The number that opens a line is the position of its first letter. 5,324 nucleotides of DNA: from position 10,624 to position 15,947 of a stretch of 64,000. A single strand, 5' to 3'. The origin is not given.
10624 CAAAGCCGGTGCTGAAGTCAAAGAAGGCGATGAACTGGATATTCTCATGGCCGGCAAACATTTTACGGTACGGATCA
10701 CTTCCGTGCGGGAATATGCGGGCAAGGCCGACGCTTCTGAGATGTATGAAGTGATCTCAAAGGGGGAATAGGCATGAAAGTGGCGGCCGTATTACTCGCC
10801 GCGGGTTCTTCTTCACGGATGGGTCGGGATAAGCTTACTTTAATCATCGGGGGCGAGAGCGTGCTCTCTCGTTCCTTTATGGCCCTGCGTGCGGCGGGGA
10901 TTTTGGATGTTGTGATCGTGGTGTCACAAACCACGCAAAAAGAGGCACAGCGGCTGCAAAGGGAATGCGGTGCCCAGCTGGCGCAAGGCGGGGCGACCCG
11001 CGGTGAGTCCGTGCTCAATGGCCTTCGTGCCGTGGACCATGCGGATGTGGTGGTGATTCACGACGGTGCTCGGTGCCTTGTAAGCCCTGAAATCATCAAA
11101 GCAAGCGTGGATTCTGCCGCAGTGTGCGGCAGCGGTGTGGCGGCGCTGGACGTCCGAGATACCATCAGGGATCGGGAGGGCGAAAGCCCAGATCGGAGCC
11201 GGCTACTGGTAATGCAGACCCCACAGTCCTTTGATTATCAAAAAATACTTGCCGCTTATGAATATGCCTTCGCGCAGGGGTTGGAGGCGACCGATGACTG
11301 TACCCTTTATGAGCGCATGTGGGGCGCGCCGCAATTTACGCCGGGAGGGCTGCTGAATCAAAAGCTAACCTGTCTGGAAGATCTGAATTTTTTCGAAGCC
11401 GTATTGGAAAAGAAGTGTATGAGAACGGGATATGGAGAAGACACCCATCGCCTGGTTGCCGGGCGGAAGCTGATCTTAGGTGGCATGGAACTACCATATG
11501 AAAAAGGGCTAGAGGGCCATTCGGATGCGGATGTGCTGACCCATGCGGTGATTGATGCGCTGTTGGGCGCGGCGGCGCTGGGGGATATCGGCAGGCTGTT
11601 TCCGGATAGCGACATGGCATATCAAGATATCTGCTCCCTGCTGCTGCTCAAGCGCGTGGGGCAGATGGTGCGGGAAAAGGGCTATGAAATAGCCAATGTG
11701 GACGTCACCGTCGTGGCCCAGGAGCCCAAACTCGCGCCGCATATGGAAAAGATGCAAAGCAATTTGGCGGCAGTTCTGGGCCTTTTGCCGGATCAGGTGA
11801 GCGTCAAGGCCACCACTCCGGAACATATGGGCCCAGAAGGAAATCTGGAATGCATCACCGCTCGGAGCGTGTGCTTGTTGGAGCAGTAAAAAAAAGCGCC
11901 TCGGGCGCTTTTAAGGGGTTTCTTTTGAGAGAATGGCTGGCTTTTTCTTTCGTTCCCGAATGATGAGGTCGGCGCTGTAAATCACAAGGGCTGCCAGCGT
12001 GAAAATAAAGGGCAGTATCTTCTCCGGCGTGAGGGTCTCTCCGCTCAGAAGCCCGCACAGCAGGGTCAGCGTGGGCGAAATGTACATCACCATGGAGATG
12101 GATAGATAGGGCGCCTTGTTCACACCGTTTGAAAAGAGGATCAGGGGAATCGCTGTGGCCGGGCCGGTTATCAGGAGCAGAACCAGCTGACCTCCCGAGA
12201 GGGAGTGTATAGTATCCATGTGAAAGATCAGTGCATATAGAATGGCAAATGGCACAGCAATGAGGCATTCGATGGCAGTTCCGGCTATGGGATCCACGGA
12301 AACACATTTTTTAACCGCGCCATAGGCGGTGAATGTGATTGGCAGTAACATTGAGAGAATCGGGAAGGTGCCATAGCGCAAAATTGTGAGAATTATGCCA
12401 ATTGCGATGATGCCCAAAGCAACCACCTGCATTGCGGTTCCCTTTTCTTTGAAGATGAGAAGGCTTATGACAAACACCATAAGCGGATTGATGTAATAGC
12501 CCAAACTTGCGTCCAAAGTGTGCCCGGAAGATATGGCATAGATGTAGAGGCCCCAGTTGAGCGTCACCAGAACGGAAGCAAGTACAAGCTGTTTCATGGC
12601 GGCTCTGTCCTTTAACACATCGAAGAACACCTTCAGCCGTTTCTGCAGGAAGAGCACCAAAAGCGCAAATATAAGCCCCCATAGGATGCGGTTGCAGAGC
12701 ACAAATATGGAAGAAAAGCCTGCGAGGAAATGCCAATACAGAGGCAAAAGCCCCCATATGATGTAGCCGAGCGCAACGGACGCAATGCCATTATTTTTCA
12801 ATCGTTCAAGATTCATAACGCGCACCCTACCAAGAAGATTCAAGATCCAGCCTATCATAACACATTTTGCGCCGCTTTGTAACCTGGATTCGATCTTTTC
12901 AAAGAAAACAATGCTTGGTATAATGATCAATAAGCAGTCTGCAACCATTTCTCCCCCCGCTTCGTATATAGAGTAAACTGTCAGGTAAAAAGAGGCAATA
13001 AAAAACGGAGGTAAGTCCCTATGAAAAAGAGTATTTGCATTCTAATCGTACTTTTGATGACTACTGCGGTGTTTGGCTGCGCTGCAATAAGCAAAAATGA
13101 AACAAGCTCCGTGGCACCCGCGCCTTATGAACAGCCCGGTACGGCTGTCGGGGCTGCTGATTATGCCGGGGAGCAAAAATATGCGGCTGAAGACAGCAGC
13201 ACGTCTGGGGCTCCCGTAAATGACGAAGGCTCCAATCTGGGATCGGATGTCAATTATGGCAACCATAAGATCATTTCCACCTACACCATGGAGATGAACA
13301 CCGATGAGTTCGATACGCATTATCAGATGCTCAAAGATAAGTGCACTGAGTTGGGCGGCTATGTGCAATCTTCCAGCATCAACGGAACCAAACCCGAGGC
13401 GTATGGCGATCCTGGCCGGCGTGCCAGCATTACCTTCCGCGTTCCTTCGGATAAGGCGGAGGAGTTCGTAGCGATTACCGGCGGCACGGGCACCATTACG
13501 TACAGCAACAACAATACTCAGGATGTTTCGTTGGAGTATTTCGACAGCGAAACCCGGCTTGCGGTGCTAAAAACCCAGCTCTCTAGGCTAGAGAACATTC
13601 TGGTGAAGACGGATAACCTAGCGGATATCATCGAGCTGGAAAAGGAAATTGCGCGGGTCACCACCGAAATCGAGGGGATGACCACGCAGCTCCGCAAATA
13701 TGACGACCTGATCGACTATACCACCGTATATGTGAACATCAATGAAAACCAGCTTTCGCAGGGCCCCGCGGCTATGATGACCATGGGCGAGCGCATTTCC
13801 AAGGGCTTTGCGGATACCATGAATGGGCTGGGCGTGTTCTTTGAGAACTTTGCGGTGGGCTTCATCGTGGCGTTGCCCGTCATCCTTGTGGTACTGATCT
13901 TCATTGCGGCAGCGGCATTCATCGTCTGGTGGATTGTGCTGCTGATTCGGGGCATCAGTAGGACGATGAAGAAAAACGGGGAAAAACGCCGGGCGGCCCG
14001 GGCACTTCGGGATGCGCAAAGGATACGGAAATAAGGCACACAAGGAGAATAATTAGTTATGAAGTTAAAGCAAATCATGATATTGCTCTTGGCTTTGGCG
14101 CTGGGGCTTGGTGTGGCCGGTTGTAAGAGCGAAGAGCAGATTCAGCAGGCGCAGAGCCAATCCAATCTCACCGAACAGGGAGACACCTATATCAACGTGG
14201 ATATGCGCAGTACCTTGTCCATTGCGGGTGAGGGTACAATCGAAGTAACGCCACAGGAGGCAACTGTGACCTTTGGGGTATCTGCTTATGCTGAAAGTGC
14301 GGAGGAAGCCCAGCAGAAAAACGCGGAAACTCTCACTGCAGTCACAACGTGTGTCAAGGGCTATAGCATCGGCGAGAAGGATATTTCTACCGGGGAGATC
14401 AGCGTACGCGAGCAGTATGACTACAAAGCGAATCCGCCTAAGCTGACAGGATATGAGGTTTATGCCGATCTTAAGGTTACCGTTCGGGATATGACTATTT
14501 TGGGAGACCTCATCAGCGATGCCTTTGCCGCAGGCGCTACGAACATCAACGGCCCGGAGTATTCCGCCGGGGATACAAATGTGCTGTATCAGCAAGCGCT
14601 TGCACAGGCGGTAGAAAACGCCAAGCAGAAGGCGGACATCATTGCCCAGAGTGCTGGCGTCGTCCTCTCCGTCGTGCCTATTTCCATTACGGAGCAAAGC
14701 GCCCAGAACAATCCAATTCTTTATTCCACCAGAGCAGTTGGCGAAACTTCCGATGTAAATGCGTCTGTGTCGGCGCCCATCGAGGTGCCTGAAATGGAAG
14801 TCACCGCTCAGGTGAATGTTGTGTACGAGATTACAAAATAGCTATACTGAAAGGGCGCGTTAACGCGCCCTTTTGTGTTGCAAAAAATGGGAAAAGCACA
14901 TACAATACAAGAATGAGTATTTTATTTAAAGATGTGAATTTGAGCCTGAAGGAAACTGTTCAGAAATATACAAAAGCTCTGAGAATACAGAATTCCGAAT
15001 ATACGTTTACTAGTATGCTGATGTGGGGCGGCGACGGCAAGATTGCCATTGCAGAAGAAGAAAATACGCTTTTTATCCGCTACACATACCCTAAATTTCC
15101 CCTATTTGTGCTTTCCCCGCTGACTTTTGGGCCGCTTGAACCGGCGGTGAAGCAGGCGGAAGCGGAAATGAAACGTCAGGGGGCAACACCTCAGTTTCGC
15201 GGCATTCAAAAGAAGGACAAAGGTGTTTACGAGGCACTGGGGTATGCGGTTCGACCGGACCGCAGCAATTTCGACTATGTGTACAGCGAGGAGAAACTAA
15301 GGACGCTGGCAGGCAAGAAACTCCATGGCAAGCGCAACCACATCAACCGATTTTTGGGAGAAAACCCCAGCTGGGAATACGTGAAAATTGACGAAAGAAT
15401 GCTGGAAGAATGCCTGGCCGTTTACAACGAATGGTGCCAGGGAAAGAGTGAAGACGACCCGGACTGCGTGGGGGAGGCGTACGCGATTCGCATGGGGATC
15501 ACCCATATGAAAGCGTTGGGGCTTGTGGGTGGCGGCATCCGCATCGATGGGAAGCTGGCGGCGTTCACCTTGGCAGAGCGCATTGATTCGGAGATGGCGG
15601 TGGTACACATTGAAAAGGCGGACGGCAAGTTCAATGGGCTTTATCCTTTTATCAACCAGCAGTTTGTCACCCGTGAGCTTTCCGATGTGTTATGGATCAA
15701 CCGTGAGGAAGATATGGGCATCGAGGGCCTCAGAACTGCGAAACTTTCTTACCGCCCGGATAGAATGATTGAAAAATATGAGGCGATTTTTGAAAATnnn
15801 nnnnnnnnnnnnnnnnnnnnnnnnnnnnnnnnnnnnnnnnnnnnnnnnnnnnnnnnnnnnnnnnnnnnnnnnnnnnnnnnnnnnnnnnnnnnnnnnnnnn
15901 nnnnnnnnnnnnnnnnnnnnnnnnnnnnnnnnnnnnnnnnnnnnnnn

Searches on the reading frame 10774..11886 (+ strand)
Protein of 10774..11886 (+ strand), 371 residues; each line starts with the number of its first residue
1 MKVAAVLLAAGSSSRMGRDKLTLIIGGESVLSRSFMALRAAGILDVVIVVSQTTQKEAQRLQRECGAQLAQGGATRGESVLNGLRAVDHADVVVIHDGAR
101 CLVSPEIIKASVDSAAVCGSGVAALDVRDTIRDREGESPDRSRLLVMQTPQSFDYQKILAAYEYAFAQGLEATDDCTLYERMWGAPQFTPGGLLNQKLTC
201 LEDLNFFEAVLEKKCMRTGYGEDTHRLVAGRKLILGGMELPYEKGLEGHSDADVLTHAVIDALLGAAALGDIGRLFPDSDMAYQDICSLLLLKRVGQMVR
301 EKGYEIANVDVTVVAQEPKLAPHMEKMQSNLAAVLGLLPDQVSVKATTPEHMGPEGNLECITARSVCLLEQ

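Call 47: search_protein_families(library=ncbifam, proteins=[window:10774-11886:+], max_evalue=1e-20)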
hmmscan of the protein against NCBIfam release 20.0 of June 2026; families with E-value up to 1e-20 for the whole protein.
window:10774-11886:+ (371 aa): 5 families
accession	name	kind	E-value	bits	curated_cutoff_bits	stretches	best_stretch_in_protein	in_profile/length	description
NF006899.0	PRK09382.1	equivalog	4.2e-100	335.6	417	1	2-367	6-377/387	bifunctional 2-C-methyl-D-erythritol 4-phosphate cytidylyltransferase/2-C-methyl-D-erythritol 2,4-cyclodiphosphate synthase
TIGR00151.1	ispF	equivalog_domain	7.6e-57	191.7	116.45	1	217-370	1-154/155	2-C-methyl-D-erythritol 2,4-cyclodiphosphate synthase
TIGR00453.1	ispD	equivalog_domain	4e-47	160.5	181.3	1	5-211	2-219/219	2-C-methyl-D-erythritol 4-phosphate cytidylyltransferase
NF001186.0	PRK00155.2-3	equivalog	2.8e-40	138.1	253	1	1-212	3-223/224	2-C-methyl-D-erythritol 4-phosphate cytidylyltransferase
NF009924.0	PRK13385.1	subfamily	4.4e-24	85.4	342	1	1-213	1-225/230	2-C-methyl-D-erythritol 4-phosphate cytidylyltransferase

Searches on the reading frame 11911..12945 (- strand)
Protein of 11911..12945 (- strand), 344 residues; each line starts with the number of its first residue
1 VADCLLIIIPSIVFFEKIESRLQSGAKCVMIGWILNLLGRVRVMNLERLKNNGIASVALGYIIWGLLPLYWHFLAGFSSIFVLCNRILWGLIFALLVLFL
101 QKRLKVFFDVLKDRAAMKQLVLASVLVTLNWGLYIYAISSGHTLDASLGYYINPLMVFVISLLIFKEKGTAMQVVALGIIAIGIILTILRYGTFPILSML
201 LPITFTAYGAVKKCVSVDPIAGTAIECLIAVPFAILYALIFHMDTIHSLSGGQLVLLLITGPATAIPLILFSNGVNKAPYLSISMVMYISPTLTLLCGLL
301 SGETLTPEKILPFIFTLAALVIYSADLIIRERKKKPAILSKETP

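Call 37: search_protein_families(library=pfam, proteins=[window:11911-12945:-], max_evalue=0.00001)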
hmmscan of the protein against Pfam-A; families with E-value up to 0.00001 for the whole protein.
window:11911-12945:- (344 aa): 1 family
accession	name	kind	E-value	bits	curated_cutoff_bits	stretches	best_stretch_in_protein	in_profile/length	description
PF00892.27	EamA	-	3.2e-16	60.3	28.2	2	53-188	3-134/135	EamA-like transporter family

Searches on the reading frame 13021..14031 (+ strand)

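Call 37: search_protein_families(library=pfam, proteins=[window:13021-14031:+], max_evalue=0.00001)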
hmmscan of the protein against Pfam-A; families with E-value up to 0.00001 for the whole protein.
window:13021-14031:+ (337 aa): 1 family
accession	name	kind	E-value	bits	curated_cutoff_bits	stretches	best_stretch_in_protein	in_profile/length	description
PF14257.11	DUF4349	-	5.9e-54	183.1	27.7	1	83-298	2-211/213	Domain of unknown function (DUF4349)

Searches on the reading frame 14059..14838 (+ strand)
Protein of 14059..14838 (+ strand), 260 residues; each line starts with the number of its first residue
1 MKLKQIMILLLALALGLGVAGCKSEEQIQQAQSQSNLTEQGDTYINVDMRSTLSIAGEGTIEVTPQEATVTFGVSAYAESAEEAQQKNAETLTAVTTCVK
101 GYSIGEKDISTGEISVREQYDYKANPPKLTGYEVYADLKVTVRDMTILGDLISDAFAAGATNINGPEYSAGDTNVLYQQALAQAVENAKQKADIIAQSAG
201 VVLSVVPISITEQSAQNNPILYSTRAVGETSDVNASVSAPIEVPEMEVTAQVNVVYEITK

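Call 37: search_protein_families(library=pfam, proteins=[window:14059-14838:+], max_evalue=0.00001)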
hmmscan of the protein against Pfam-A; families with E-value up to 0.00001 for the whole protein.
window:14059-14838:+ (260 aa): 1 family
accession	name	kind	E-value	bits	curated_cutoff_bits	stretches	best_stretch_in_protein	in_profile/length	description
PF04402.19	SIMPL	-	8.7e-48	163.7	25.2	1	54-256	2-205/205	Protein of unknown function (DUF541)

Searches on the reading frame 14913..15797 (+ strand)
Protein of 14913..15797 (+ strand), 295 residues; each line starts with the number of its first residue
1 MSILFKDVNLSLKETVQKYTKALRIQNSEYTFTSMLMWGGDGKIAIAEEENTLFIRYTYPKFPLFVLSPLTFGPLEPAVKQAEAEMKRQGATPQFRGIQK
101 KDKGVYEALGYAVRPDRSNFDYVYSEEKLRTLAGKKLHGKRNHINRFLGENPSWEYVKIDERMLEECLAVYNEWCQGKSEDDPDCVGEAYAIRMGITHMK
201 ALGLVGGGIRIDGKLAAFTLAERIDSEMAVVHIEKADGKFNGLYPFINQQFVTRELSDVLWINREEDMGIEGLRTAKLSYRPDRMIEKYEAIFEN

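Call 37: search_protein_families(library=pfam, proteins=[window:14913-15797:+], max_evalue=0.00001)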
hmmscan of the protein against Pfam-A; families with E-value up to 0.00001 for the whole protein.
window:14913-15797:+ (295 aa): 1 family
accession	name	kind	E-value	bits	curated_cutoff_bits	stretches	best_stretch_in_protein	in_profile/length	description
PF09924.15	LPG_synthase_C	-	5.5e-50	170.6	27.5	1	22-291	3-297/298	Phosphatidylglycerol lysyltransferase, C-terminal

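Call 44: search_protein_families(library=ncbifam, proteins=[window:14913-15797:+], max_evalue=0.00001)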
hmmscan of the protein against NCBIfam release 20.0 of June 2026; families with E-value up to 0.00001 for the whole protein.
window:14913-15797:+ (295 aa): 0 families
